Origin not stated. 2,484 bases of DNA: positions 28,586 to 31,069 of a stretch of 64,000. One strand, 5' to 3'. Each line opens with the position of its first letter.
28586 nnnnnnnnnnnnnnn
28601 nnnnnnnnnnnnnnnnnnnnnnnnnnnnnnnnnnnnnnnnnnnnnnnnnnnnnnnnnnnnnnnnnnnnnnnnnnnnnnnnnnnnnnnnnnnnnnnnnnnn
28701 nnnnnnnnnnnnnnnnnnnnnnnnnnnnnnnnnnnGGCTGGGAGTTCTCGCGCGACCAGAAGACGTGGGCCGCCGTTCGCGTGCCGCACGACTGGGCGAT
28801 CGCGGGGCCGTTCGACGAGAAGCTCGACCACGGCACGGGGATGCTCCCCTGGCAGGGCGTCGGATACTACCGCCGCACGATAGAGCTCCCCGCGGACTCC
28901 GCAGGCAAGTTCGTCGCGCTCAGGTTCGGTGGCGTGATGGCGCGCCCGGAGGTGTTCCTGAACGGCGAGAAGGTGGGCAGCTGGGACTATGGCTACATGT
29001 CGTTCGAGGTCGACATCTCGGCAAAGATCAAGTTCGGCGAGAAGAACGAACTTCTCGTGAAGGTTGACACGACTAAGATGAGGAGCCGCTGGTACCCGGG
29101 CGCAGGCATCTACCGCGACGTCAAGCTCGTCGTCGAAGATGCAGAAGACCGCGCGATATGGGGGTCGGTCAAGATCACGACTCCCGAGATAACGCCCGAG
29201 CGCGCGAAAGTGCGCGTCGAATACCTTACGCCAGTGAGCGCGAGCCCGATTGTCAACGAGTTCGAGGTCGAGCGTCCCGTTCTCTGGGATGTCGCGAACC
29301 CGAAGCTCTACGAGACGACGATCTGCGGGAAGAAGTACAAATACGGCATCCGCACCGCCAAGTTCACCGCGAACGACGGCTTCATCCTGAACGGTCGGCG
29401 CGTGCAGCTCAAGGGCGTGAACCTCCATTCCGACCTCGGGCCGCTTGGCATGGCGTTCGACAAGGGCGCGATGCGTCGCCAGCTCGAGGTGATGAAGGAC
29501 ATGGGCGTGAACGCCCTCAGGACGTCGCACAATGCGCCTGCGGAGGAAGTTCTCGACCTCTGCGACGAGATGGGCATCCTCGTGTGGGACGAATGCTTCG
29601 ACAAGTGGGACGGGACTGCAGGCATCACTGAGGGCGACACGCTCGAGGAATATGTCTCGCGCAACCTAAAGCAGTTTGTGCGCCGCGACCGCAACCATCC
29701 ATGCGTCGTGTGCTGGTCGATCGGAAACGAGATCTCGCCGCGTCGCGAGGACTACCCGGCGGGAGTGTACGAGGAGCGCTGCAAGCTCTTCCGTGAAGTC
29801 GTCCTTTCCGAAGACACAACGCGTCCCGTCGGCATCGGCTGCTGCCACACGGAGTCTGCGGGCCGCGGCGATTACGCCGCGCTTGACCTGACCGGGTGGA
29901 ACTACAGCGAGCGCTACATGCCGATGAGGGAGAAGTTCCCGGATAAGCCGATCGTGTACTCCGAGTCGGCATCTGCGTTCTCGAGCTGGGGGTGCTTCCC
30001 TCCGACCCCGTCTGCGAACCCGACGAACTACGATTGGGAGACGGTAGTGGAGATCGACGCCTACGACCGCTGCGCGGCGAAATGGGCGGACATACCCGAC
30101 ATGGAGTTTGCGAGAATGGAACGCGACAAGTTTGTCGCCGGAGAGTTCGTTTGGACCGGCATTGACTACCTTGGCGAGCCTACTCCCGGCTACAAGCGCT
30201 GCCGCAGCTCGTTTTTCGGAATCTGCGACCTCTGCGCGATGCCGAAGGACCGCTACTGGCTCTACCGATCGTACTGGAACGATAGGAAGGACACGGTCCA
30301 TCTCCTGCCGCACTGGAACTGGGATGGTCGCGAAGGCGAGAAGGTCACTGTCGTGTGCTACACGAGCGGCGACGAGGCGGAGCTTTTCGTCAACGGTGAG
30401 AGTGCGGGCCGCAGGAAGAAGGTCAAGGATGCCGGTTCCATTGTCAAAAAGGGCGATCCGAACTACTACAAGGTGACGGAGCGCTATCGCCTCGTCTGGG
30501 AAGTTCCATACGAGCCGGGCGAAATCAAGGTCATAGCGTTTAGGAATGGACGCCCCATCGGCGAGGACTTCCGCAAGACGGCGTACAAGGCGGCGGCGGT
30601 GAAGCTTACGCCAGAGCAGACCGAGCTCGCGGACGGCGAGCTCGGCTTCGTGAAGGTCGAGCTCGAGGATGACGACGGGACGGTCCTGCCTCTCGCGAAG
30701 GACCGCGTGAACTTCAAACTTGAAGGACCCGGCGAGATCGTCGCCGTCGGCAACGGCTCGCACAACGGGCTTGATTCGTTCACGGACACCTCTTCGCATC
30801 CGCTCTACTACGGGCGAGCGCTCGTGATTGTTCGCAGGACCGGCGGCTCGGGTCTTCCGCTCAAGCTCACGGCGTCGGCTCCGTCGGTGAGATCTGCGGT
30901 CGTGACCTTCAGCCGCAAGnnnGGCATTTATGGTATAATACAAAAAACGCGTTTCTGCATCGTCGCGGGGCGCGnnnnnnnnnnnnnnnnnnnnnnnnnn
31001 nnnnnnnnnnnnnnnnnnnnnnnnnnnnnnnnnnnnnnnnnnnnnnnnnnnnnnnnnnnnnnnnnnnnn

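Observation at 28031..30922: Pseudopilin (GspG)-glycoside hydrolase GH2 fusion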

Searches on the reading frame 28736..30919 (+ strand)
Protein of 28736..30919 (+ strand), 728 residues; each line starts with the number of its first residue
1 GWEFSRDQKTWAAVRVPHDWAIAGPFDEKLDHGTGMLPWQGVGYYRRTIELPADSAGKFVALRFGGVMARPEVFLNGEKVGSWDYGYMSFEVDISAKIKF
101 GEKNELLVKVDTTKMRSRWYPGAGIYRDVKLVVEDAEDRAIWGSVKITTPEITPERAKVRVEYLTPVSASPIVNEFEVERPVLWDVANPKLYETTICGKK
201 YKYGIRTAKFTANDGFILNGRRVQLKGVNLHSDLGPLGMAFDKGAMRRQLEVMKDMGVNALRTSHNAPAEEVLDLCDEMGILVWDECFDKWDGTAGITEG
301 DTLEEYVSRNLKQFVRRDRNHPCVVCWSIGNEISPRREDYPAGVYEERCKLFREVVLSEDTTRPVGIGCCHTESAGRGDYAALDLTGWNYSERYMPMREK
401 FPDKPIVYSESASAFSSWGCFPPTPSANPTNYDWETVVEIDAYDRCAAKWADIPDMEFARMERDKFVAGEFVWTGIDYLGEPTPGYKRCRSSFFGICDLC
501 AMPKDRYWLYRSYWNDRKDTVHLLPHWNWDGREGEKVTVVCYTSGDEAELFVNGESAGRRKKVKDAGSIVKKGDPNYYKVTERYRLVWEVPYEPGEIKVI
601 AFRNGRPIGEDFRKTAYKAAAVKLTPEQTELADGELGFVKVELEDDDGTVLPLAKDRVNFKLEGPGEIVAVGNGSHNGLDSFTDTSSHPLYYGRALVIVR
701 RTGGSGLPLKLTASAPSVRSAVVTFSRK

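Call 46: search_solved_structures(query=window:28736-30919:+, max_evalue=1e-20, show_alignments=1)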
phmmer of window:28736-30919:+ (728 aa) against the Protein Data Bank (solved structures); distinct sequences matched with E-value up to 1e-20: 72 (the best 60 are shown).
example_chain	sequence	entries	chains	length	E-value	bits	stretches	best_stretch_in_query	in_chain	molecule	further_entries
9bey_A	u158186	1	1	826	5.6e-148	497.6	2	168-723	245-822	GH2 beta-galactosidase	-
5t98_A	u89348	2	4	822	1.3e-147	496.5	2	181-725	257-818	Glycoside Hydrolase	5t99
7cwd_A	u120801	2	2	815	8.9e-121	407.7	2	135-724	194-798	beta-glalactosidase | beta-galactosidase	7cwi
4ypj_A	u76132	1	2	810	7.5e-120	404.6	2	169-707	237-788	Beta galactosidase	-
8q2h_A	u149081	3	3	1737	1.1e-118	400.8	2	169-707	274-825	beta-galactosidase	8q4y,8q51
5dmy_A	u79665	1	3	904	3.8e-105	356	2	172-724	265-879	Beta-galactosidase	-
6qub_B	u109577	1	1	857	4.5e-105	355.7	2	171-724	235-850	Beta-galactosidase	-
6qub_A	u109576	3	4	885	5.4e-105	355.5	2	171-724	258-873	Beta-galactosidase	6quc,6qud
7nit_A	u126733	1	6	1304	7.1e-104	351.8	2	171-724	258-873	Beta-galactosidase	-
4cu6_A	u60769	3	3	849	1.4e-101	344.2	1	176-724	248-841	BETA-GALACTOSIDASE | GLYCOSIDE HYDROLASE 2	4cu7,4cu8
4cuc_A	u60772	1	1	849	2.9e-101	343.1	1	176-724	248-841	BETA-GALACTOSIDASE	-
7rsk_A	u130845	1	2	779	1.3e-92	314.5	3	176-417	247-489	Glycosyl hydrolase family 2, sugar binding domain protein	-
6b6l_A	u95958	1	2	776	3.2e-92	313.2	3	176-417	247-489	Glycosyl hydrolase family 2, sugar binding domain protein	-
3gm8_A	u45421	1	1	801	1.5e-87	297.8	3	466-700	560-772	Glycoside hydrolase family 2, candidate beta-glycosidase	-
5t9a_A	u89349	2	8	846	4.3e-83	283.1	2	173-334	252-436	Glycoside Hydrolase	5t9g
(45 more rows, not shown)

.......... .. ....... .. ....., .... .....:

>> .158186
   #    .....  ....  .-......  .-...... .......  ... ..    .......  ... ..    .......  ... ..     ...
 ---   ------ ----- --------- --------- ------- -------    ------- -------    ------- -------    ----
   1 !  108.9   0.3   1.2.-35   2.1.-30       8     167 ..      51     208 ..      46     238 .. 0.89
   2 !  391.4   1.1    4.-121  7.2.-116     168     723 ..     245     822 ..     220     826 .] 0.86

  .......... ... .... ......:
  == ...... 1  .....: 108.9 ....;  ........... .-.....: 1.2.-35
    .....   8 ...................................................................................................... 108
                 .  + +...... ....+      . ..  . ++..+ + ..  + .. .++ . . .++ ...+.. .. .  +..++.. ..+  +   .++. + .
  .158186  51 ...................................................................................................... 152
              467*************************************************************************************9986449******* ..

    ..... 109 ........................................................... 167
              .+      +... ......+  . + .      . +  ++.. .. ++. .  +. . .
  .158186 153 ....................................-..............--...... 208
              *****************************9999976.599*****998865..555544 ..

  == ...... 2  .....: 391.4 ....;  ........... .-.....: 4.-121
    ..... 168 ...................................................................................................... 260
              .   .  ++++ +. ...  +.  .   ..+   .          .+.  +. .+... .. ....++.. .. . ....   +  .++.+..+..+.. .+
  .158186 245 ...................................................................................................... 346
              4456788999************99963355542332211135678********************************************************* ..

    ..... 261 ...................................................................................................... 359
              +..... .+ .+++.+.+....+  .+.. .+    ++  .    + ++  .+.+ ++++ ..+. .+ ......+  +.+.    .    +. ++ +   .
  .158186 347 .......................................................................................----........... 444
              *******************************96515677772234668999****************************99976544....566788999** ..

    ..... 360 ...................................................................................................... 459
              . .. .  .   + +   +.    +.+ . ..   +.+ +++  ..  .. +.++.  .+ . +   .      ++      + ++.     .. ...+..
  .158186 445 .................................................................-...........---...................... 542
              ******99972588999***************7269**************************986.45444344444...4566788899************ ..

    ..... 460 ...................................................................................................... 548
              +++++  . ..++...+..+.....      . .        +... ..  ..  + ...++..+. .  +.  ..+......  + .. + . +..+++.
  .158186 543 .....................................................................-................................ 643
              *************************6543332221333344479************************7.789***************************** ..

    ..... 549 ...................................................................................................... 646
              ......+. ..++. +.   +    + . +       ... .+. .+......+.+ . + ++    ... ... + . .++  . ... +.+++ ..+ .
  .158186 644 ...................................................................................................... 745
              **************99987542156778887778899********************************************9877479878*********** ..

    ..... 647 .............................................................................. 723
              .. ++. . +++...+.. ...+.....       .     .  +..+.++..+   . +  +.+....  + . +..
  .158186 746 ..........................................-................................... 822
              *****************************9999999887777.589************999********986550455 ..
